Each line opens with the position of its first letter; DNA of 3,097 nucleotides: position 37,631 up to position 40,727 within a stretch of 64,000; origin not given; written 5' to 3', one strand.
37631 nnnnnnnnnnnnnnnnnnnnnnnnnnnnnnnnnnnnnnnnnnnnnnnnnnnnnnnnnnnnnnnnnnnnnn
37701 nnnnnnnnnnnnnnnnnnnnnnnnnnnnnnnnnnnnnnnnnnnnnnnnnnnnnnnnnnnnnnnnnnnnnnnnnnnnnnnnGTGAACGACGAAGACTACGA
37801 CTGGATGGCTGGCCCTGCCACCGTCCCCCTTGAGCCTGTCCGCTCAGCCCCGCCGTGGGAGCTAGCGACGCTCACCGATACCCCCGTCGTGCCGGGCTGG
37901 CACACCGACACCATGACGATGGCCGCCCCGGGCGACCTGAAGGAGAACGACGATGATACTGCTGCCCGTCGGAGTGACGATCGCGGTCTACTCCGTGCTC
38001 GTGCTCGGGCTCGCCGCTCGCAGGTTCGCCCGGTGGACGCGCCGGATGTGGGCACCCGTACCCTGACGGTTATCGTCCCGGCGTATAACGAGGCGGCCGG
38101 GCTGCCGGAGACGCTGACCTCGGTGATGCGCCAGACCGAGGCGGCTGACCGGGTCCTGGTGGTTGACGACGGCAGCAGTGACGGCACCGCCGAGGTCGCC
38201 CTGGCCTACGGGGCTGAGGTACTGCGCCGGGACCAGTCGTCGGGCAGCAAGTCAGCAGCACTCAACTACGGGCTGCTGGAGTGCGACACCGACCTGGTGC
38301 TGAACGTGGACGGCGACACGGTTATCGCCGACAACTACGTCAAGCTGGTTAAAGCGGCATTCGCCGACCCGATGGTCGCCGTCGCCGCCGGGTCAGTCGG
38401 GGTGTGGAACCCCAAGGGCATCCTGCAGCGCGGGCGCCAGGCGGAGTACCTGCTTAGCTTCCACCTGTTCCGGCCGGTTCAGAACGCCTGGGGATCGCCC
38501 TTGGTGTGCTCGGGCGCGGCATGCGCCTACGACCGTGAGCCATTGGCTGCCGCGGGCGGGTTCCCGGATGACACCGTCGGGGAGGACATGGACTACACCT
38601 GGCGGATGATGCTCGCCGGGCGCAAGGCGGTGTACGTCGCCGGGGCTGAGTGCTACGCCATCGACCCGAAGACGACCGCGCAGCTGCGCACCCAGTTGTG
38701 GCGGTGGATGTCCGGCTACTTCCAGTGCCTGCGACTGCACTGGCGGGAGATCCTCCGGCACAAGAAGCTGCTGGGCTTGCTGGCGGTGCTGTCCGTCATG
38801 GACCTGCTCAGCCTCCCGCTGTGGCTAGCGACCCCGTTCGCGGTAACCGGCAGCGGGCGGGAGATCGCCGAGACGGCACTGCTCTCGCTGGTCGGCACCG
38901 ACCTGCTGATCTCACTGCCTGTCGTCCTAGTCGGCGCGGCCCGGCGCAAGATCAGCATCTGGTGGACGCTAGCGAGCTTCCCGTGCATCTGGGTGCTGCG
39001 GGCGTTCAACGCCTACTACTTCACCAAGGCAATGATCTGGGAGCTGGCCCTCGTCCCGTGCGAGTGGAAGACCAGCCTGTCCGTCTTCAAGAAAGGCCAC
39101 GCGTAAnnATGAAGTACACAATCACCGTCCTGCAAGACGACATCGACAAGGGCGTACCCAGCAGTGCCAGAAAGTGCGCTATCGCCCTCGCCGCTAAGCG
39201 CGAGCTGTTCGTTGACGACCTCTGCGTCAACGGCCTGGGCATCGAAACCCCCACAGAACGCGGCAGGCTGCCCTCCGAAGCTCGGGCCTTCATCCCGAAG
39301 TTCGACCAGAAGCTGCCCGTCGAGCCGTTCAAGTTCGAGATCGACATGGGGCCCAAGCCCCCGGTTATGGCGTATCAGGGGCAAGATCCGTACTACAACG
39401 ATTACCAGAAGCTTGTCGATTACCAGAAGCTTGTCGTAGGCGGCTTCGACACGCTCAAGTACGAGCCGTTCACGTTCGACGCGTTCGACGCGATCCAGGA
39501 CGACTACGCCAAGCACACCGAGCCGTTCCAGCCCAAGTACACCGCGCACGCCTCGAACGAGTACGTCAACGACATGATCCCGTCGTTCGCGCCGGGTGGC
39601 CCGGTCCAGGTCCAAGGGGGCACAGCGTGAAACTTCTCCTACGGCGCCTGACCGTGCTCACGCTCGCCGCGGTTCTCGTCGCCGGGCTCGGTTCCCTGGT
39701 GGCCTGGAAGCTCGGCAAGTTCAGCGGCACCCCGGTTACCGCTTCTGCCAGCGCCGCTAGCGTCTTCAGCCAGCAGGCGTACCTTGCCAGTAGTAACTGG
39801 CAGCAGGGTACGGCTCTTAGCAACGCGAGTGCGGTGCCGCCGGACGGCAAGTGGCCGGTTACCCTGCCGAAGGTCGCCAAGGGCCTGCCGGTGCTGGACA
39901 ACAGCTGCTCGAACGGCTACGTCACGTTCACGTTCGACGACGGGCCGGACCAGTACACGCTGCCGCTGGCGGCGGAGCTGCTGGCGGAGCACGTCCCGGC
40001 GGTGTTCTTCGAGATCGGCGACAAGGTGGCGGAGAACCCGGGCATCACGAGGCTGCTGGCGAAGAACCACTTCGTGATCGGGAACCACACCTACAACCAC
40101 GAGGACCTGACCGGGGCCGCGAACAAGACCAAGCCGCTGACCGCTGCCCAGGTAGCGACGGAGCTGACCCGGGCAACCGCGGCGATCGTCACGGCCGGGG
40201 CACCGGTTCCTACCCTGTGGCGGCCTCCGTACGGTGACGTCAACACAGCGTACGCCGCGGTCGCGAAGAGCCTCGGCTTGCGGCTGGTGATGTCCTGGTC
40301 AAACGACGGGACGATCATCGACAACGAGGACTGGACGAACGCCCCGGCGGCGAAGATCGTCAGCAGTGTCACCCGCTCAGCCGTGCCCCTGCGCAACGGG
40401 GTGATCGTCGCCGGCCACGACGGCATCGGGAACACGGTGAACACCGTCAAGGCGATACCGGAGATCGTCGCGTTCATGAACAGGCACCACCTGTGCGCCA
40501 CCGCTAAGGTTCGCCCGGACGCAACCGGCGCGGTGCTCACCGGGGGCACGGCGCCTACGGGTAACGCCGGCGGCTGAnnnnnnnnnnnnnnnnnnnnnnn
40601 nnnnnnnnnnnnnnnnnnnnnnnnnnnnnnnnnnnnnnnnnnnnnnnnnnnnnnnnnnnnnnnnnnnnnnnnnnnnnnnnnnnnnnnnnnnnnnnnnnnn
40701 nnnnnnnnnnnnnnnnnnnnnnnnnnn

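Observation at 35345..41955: Phage-borne exopolysaccharide synthase/deacetylase module (vWA, PQ-rich protein, processive GT2, CE4 deacetylase, GH16, secreted protein)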

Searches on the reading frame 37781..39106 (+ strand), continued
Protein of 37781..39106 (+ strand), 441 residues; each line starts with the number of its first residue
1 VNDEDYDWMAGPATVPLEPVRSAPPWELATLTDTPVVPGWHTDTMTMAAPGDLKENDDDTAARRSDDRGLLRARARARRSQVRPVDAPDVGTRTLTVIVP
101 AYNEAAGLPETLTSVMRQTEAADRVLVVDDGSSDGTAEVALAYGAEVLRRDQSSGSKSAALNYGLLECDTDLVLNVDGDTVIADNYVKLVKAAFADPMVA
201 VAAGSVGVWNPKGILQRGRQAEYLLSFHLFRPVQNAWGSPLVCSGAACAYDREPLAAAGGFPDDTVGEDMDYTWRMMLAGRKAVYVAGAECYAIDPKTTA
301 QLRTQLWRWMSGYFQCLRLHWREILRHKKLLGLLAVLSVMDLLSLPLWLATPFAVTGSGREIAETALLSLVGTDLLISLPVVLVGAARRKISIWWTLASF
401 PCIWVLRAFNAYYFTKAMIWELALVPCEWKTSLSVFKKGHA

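Call 71: search_protein_families(library=pfam, proteins=[L010:12272-12769:+, L009:9041-9520:+, L091:7108-7629:+, L092:7201-7593:+], max_evalue=0.01)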
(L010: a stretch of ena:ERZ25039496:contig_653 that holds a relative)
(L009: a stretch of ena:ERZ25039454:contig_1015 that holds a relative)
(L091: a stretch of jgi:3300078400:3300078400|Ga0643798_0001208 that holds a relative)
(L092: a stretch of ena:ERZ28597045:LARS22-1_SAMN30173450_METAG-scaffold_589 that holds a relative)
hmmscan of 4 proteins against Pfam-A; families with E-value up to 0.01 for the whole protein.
L010:12272-12769:+ (165 aa): 0 families

L009:9041-9520:+ (159 aa): 0 families

L091:7108-7629:+ (174 aa): 0 families

L092:7201-7593:+ (130 aa): 0 families

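Call 80: find_encoding_contigs(protein=P0090, flank=5000, max_places=1)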
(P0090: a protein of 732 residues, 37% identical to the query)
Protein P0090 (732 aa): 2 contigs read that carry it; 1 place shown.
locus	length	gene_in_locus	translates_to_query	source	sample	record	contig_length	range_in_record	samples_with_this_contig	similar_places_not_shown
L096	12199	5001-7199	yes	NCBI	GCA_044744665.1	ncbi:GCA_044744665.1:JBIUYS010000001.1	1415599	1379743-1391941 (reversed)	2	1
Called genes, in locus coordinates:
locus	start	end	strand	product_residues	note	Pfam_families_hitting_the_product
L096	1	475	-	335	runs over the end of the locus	PF00356:LacI, PF00532:Peripla_BP_1 (weak), PF13377:Peripla_BP_3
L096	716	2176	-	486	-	PF07690:MFS_1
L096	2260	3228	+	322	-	PF00126:HTH_1, PF03466:LysR_substrate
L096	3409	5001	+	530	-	-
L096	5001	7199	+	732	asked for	PF01522:Polysacc_deac_1, PF13506:Glyco_transf_21, PF00535:Glycos_transf_2, PF10111:Glyco_tranf_2_2 (weak), PF13641:Glyco_tranf_2_3, PF01644:Chitin_synth_1 (weak), PF03142:Chitin_synth_2 (weak), PF13632:Glyco_trans_2_3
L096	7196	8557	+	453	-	PF01757:Acyl_transf_3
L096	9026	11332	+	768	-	PF00912:Transgly, PF00905:Transpeptidase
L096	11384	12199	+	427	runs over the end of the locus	-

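Call 82: find_related_loci(query=A1, collection=genome_contigs, flank=6000)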
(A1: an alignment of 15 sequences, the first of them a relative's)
Query A1 (441 aa) in genome_contigs; peptide patterns used: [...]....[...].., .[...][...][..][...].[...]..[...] (x = any residue, [..] = any of these).
600 stretches matched a pattern (row limit reached: there are more); 532 encode a relative of the query (tblastn E <= 1e-3); the best 80 are kept; 80 distinct loci.
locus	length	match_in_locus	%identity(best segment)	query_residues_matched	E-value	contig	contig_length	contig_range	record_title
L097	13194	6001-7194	50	43-440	3e-134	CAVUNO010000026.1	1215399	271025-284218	MAG: uncultured Actinomycetes bacterium isolate MFD02579.bin.1.52 genome assembly, contig: contig_653, whole genome shot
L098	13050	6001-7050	48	92-441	3e-102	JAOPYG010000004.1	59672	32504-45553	MAG: Actinoallomurus sp. isolate RYN_221 scaffold_1212618, whole genome shotgun sequence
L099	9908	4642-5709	45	85-440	3e-97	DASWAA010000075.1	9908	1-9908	MAG TPA_asm: Streptosporangiaceae bacterium isolate SMAG_U2642 k141_5982, whole genome shotgun sequence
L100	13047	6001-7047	45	93-441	1e-96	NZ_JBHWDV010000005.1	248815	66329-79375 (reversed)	Streptomyces sp. NPDC059649 NPDC059649_T37_D1.ctg-0005, whole genome shotgun sequence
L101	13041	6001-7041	46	93-439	3e-96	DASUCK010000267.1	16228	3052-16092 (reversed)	MAG TPA_asm: Nonomuraea sp. isolate SMAG_U1294 k141_172587, whole genome shotgun sequence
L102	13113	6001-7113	44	74-439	3e-96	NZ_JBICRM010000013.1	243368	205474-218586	Nonomuraea sp. M3C6 M3C6_contig_13, whole genome shotgun sequence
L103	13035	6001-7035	46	95-439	3e-95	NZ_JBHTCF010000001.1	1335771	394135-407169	Streptomyces monticola strain CGMCC 4.7467 spades_K_17_127_1, whole genome shotgun sequence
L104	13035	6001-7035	46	95-439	3e-94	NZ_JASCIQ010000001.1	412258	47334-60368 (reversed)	Streptomyces cavernicola strain B-S-A6 1, whole genome shotgun sequence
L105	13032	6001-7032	46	94-439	2e-93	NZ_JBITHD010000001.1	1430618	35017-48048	Nonomuraea sp. NPDC050536 NPDC050536_58_H1.ctg-0001, whole genome shotgun sequence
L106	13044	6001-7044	46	94-441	8e-93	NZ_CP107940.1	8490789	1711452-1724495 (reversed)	Streptomyces sp. NBC_00400 chromosome, complete genome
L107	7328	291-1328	42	94-439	8e-93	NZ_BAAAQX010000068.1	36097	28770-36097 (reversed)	Nonomuraea monospora strain JCM 16114 sequence068, whole genome shotgun sequence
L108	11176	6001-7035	45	95-439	4e-92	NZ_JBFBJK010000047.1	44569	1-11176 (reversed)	Streptomyces sp. NPDC086554 NPDC086554_94_G11.ctg-0047, whole genome shotgun sequence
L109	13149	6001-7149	44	54-437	1e-93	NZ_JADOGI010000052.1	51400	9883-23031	Nonomuraea cypriaca strain K274 K274_contig_52, whole genome shotgun sequence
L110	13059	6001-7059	48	89-441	2e-90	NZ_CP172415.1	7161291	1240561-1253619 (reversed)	Streptomyces sp. BBFR2 chromosome, complete genome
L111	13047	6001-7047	46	93-441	4e-90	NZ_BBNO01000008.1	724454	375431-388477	Streptomyces lydicamycinicus strain TP-A0598, whole genome shotgun sequence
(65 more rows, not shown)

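Call 106: search_protein_families(library=padloc, proteins=[window:37781-39106:+], max_evalue=0.001)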
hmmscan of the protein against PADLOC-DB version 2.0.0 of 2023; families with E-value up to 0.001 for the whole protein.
window:37781-39106:+ (441 aa): 0 families

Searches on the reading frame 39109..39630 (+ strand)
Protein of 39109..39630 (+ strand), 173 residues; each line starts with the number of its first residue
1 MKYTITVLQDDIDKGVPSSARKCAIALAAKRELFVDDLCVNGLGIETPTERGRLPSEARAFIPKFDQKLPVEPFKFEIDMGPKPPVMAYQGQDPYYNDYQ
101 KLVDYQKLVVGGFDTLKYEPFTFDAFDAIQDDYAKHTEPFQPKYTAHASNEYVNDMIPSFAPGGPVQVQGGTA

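Call 3: search_protein_families(library=pfam, proteins=[window:39109-39630:+], max_evalue=0.01)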
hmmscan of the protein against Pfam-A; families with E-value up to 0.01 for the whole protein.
window:39109-39630:+ (173 aa): 0 families

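Call 10: search_protein_families(library=phrogs, proteins=[window:39109-39630:+], max_evalue=0.001)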
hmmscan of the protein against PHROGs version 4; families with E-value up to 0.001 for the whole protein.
window:39109-39630:+ (173 aa): 1 family
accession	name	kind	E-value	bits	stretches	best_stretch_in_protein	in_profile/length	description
phrog_19191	-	unknown function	1.9e-12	48.5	1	5-79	3-85/91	-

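Call 11: search_protein_families(library=ncbifam, proteins=[window:39109-39630:+], max_evalue=0.01)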
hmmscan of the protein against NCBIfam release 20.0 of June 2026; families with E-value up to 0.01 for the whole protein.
window:39109-39630:+ (173 aa): 0 families

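Call 55: search_protein_families(library=pfam, proteins=[window:39109-39630:+], max_evalue=5)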
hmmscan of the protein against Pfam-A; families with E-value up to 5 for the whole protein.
window:39109-39630:+ (173 aa): 0 families

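Call 106: search_protein_families(library=padloc, proteins=[window:39109-39630:+], max_evalue=0.001)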
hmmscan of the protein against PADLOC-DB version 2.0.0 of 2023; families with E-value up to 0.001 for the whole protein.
window:39109-39630:+ (173 aa): 0 families

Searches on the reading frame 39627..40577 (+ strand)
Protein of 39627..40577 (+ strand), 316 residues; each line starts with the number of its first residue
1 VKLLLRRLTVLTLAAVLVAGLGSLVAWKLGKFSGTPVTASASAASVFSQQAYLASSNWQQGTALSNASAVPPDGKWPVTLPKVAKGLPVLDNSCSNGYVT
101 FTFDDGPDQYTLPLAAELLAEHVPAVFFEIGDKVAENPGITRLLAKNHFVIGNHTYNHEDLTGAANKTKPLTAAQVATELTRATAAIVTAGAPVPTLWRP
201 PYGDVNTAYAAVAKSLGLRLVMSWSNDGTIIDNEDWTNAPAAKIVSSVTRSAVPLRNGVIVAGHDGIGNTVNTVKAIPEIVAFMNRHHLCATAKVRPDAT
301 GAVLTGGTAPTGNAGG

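Call 3: search_protein_families(library=pfam, proteins=[window:39627-40577:+], max_evalue=0.01)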
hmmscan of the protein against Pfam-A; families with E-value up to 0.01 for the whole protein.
window:39627-40577:+ (316 aa): 1 family
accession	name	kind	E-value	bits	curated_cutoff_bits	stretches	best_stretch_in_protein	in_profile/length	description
PF01522.26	Polysacc_deac_1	-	2.7e-25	89.2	23.1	1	96-220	6-123/124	Polysaccharide deacetylase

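Call 10: search_protein_families(library=phrogs, proteins=[window:39627-40577:+], max_evalue=0.001)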
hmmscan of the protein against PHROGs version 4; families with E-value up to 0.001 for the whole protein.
window:39627-40577:+ (316 aa): 0 families

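Call 11: search_protein_families(library=ncbifam, proteins=[window:39627-40577:+], max_evalue=0.01)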
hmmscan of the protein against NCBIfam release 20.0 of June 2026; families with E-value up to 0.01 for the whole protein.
window:39627-40577:+ (316 aa): 8 families
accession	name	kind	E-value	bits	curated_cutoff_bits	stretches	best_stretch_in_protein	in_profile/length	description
TIGR04243.1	nodulat_NodB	equivalog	2.8e-23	82.5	240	1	99-268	4-159/197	chitooligosaccharide deacetylase NodB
TIGR02764.1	spore_ybaN_pdaB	equivalog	8.7e-23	81.1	237.4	1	98-282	7-175/191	polysaccharide deacetylase family sporulation protein PdaB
NF045821.1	PgAcgDacpgdA1_Bac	equivalog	9.1e-17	60.8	400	1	96-279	87-256/282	peptidoglycan-N-acetylglucosamine deacetylase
NF045820.1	PgAcgDacpgdA_Strep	equivalog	2.8e-16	59.4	800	1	98-284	269-434/463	peptidoglycan-N-acetylglucosamine deacetylase PgdA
TIGR02884.1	spore_pdaA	equivalog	1.3e-11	44.6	298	1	97-251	37-187/224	delta-lactam-biosynthetic de-N-acetylase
NF045822.1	PgAcgDacpgdA2_Bac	equivalog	1.3e-10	41.1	400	1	100-277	73-244/274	peptidoglycan-N-acetylglucosamine deacetylase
TIGR02873.1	spore_ylxY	hypoth_equivalog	1.8e-09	37.3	391.5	1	117-265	105-238/268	probable sporulation protein, polysaccharide deacetylase family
NF050820.1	PolSacchBiosHfsH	equivalog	3.3e-05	23.7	400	1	95-244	32-180/249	oligosaccharide deacetylase HfsH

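Call 26: search_dna_similar(query=window:39627-40577:+, collection=phages, mode=protein, max_rows=25)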
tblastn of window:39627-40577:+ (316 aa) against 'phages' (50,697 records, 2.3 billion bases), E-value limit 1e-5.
Records with a match: 20; places in all: 20; records where one place covers at least 80% of the query: 0.
Best place of each record, by identity: <60% 20.
By first word of the organism name: Bacteriophage 13; Listeria 6; Enterococcus 1.
By host as written in the record: - 13; Listeria monocytogenes 6; Enterococcus faecalis 1.
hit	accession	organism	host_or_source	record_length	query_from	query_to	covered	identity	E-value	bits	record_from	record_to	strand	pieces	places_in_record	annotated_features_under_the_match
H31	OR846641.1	Enterococcus phage Efs 1-1-1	Enterococcus faecalis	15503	78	284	66%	29.7%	5e-12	72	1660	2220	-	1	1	record has no annotation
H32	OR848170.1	Listeria phage LM 4-14-1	Listeria monocytogenes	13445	80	265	59%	31.0%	3e-16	85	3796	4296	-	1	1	record has no annotation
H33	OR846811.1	Listeria phage LM 4-11-1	Listeria monocytogenes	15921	80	265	59%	31.0%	3e-16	85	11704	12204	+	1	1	record has no annotation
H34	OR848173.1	Listeria phage LM 4-14-1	Listeria monocytogenes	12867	80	265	59%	30.5%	2e-15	83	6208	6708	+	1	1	record has no annotation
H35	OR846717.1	Listeria phage LM 4-11-1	Listeria monocytogenes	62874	80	265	59%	30.5%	2e-15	83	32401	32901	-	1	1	record has no annotation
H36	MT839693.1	Bacteriophage sp.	human fecal samples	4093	99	282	58%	30.7%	3e-8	61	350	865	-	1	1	record has no annotation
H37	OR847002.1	Listeria phage LM 4-11-1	Listeria monocytogenes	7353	99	287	60%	29.5%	7e-18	90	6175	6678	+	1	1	record has no annotation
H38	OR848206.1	Listeria phage LM 4-14-1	Listeria monocytogenes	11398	99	287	60%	29.5%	7e-18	90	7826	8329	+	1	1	record has no annotation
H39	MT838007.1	Bacteriophage sp.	human fecal samples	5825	91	272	58%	29.6%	3e-10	67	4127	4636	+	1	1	record has no annotation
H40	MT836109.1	Bacteriophage sp.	human fecal samples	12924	99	281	58%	29.1%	5e-7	57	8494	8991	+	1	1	record has no annotation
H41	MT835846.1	Bacteriophage sp.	human fecal samples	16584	101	277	56%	29.8%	2e-13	77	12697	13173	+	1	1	record has no annotation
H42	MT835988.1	Bacteriophage sp.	human fecal samples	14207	99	265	53%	31.4%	2e-10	67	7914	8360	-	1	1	record has no annotation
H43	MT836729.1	Bacteriophage sp.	human fecal samples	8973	99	272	55%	28.6%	2e-10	67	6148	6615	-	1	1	record has no annotation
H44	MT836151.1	Bacteriophage sp.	human fecal samples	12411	99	272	55%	28.0%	4e-8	61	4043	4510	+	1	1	record has no annotation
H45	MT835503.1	Bacteriophage sp.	human fecal samples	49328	77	277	64%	24.0%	2e-7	59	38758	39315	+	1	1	record has no annotation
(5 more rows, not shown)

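Call 42: find_homologous_proteins(query=window:39627-40577:+, max_evalue=0.00001)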
Query window:39627-40577:+ (316 aa): 124 proteins with E <= 0.00001 among 8000 candidates; the best 120 are listed.
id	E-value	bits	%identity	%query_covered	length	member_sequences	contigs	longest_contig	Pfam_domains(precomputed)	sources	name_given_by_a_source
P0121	5.8e-204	694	100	100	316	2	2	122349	PF01522.27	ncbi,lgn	ncbi:MAG TPA: polysaccharide deacetylase family protein [Trebonia sp.]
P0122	1.4e-167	575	83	100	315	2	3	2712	PF01522.27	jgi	jgi:peptidoglycan/xylan/chitin deacetylase (PgdA/CDA1 family)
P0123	3.4e-153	527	78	96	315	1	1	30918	PF01522.27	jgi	jgi:peptidoglycan-N-acetylglucosamine deacetylase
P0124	4.2e-144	497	74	100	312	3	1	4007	PF01522.27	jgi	jgi:endo-1,4-beta-xylanase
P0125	7.5e-115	401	61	98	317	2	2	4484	PF01522.27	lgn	-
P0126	1.8e-112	394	61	99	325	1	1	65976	PF01522.27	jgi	jgi:peptidoglycan/xylan/chitin deacetylase (PgdA/CDA1 family)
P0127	4.4e-108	379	61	97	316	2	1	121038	PF01522.27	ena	-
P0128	3.7e-103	363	58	99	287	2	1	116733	PF01522.27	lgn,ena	-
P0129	6.7e-103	362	58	96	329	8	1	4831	PF01522.27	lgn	-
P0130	3.5e-99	350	59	95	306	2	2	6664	PF01522.27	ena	-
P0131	7.7e-97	342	61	98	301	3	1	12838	PF01522.27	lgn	-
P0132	1.6e-91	325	52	96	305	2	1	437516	PF01522.27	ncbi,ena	-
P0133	2.8e-89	317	56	96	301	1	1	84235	PF01522.27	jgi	jgi:peptidoglycan/xylan/chitin deacetylase (PgdA/CDA1 family)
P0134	1.1e-87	312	53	96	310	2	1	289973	PF01522.27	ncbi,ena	-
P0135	1.2e-85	305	50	96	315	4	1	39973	PF01522.27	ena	-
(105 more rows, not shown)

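Call 43: search_solved_structures(query=window:39627-40577:+, max_evalue=0.00001, show_alignments=2)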
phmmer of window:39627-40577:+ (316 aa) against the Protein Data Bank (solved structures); distinct sequences matched with E-value up to 0.00001: 28.
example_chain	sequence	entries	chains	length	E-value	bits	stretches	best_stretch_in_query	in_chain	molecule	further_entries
2cc0_A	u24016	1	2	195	2.1e-24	89.5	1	95-303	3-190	ACETYL-XYLAN ESTERASE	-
7y51_A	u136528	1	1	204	5.4e-19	71.7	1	91-283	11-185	Predicted xylanase/chitin deacetylase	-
7fbw_A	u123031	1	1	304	9.6e-19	70.9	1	88-283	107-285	Predicted xylanase/chitin deacetylase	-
7bly_A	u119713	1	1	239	3.3e-17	65.9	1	77-274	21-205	Aspergillus niger contig An12c0130, genomic contig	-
5lfz_A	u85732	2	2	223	3.5e-17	65.8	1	89-284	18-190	ArCE4A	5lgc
2y8u_A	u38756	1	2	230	1.6e-15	60.4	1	90-249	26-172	CHITIN DEACETYLASE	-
5o6y_A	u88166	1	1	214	4.1e-14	55.7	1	96-281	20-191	Peptidoglycan N-acetylglucosamine deacetylase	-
2c1g_A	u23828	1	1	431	3.2e-13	52.8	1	98-285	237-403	PEPTIDOGLYCAN GLCNAC DEACETYLASE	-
5o6y_B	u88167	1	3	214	6.2e-13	51.8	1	96-281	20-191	Peptidoglycan N-acetylglucosamine deacetylase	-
4l1g_A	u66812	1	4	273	1e-12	51.1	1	95-281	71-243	Peptidoglycan N-acetylglucosamine deacetylase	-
2c1i_A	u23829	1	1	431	1.6e-12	50.5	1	98-285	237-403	PEPTIDOGLYCAN GLCNAC DEACETYLASE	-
4m1b_A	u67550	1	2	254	2.6e-11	46.5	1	92-281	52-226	Polysaccharide deacetylase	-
8hfa_A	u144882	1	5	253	1.1e-10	44.5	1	86-286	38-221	NodB homology domain-containing protein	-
7ax7_A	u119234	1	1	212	1.3e-08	37.6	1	99-285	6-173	Endo-1,4-beta-xylanase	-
2iw0_A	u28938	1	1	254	3.1e-08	36.4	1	74-270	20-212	CHITIN DEACETYLASE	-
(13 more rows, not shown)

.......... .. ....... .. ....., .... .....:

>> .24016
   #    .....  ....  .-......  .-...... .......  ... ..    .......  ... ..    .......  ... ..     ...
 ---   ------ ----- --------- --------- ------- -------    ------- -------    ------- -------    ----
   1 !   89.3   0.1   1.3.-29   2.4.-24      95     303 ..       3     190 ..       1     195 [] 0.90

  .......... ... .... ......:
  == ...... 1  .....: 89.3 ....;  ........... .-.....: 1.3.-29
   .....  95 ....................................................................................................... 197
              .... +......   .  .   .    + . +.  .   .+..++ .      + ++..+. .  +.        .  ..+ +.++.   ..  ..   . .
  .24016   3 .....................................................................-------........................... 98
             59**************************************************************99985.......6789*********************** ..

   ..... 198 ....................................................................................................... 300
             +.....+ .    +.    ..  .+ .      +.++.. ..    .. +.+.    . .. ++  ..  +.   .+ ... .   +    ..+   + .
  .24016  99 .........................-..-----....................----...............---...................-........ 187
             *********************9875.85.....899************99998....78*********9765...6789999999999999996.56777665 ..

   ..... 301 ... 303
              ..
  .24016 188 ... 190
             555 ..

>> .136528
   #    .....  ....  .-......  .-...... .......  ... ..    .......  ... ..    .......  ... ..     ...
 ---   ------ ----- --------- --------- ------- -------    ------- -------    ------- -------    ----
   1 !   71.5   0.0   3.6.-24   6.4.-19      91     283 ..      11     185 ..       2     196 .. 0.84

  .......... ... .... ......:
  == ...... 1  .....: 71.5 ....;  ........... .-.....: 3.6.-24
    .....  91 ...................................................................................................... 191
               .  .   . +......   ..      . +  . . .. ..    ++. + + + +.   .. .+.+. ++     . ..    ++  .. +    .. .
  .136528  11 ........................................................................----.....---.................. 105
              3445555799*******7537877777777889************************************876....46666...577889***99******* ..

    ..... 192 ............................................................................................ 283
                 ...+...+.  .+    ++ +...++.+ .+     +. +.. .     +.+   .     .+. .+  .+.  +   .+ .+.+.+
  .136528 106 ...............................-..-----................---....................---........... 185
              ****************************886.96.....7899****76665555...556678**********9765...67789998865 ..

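Call 106: search_protein_families(library=padloc, proteins=[window:39627-40577:+], max_evalue=0.001)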
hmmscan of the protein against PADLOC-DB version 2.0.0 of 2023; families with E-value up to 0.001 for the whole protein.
window:39627-40577:+ (316 aa): 0 families
